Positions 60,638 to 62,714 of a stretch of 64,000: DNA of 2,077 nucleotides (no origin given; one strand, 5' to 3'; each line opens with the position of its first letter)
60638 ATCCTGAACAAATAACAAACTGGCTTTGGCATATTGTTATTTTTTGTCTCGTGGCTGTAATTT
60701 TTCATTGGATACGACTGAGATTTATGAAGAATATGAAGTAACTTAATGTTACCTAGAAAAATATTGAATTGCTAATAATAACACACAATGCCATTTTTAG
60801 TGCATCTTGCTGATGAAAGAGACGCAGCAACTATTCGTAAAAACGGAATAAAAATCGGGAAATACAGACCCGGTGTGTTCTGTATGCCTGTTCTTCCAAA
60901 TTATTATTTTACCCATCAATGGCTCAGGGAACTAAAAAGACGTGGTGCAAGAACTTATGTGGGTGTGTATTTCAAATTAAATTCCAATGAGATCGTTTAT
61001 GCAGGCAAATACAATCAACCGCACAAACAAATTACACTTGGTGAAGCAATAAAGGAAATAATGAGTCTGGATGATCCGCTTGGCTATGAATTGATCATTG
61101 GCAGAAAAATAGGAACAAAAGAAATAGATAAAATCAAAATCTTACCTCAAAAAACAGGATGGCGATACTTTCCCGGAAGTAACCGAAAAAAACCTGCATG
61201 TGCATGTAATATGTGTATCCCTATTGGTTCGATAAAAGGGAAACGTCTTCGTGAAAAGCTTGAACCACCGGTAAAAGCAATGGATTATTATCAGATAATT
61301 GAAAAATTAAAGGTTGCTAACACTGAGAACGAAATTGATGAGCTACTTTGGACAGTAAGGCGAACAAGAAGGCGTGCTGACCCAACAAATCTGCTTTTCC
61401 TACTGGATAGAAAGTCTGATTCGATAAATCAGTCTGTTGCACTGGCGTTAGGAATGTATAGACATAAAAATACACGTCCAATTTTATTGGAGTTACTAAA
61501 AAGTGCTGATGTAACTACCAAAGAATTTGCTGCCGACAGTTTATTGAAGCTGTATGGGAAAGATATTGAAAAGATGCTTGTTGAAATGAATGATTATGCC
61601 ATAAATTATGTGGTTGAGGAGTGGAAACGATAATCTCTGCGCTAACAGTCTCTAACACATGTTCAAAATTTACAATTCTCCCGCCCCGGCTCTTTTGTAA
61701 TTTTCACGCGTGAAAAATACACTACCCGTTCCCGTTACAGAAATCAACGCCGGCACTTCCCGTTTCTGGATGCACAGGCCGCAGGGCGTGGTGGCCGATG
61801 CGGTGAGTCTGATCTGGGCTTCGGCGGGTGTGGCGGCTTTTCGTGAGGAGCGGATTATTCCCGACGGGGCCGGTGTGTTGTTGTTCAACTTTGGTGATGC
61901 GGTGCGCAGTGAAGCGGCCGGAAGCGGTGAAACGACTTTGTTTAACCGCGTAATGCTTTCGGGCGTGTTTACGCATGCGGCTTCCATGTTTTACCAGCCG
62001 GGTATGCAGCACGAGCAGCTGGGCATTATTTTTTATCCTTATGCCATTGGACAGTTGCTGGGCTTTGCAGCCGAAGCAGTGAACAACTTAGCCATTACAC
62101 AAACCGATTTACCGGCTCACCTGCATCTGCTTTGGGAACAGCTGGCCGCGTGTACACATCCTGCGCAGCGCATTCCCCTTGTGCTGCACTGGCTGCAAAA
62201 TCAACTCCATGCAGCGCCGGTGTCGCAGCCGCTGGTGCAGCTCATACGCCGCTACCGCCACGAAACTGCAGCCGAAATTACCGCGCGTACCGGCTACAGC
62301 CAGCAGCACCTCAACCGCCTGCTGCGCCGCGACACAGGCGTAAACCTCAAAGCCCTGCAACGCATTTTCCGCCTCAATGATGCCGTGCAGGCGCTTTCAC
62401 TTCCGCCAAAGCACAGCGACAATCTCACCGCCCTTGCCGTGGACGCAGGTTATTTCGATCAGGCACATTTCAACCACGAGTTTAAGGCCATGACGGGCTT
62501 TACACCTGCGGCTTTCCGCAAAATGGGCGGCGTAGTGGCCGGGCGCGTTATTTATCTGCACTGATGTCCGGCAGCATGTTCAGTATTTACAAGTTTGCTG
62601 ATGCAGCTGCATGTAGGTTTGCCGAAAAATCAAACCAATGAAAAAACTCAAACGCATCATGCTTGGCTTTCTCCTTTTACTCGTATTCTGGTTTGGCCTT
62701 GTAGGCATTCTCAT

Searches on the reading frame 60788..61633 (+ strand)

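Call 13: search_protein_families(library=pfam, proteins=[window:60788-61633:+], max_evalue=1)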
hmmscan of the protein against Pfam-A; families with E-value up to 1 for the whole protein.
window:60788-61633:+ (281 aa): 1 family
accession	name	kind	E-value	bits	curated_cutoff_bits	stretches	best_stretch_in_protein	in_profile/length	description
PF13646.12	HEAT_2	-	0.00043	20.9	27.7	1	205-258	8-61/88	HEAT repeats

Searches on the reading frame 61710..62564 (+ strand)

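Call 13: search_protein_families(library=pfam, proteins=[window:61710-62564:+], max_evalue=1)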
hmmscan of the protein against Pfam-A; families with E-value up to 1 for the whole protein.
window:61710-62564:+ (284 aa): 6 families
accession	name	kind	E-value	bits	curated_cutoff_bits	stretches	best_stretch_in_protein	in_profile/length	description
PF12833.13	HTH_18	-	2.2e-16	60.4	33.6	1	191-271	2-79/80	Helix-turn-helix domain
PF00165.29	HTH_AraC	-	7.1e-09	36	26.6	1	234-271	6-42/42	Bacterial regulatory helix-turn-helix proteins, AraC family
PF20240.3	DUF6597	-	2.3e-08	34.5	27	1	22-127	3-100/103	Domain of unknown function (DUF6597)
PF13569.11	DUF4132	-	0.09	13.1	27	1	148-199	110-159/179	Domain of unknown function (DUF4132)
PF13338.12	AbiEi_4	-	0.11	13.1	25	0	186-207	15-35/49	Transcriptional regulator, AbiEi antitoxin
PF13560.12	HTH_31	-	0.18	12.6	27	1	175-222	2-53/64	Helix-turn-helix domain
